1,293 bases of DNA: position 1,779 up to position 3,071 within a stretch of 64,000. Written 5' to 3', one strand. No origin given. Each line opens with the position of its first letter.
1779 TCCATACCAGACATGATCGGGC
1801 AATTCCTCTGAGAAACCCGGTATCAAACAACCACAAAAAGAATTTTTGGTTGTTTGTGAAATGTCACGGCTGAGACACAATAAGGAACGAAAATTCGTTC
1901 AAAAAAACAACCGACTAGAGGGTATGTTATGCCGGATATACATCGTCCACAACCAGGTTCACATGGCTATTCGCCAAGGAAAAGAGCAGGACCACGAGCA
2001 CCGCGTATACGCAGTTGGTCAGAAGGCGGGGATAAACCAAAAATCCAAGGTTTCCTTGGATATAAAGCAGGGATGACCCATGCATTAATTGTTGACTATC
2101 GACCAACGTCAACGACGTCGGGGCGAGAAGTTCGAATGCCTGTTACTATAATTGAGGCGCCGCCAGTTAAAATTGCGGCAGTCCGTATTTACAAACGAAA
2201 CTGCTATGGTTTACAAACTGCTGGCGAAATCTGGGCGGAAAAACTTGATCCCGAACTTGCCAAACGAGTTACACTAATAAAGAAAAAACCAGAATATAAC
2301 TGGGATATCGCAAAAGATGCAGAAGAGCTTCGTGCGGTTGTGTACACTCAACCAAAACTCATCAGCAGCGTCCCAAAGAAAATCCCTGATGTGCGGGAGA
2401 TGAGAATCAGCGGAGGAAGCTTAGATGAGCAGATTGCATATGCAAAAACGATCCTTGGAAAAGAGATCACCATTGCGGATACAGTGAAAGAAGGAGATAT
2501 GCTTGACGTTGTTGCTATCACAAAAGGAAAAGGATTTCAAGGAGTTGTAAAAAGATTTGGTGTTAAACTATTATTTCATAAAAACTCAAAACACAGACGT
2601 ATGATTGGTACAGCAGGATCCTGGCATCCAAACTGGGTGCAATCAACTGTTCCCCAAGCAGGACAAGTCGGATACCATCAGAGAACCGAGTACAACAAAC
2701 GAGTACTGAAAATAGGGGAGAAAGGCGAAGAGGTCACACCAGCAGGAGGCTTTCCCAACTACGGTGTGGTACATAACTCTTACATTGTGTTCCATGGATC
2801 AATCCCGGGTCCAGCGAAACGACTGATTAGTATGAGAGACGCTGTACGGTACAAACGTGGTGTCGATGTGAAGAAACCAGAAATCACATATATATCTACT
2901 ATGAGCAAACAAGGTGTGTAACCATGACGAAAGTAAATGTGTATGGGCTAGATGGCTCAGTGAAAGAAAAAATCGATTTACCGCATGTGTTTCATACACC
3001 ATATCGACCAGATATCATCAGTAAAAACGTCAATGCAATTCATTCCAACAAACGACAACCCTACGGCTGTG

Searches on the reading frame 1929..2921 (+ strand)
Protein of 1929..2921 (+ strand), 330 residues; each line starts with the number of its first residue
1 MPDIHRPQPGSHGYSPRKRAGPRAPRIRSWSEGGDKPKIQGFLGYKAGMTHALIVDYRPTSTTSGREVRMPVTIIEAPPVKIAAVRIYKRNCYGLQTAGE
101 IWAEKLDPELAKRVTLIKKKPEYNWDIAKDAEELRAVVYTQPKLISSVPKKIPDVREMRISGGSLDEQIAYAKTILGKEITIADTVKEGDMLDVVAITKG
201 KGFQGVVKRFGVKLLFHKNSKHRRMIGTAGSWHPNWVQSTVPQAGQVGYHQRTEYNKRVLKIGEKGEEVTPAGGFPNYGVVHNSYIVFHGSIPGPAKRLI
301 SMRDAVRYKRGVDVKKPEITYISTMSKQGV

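Call 90: search_protein_families(library=ncbifam, proteins=[window:1929-2921:+], max_evalue=1e-10)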
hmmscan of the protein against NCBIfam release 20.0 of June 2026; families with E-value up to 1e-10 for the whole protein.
window:1929-2921:+ (330 aa): 3 families
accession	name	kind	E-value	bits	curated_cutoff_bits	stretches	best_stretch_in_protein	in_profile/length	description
NF003261.0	PRK04231.1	equivalog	1.4e-133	444.9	341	1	2-329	2-341/342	50S ribosomal protein L3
TIGR03626.1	L3_arch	equivalog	7e-129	429.4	308.7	1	5-327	1-331/331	50S ribosomal protein L3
TIGR03625.1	L3_bact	equivalog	2.7e-16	60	142.9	1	172-269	86-185/202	50S ribosomal protein L3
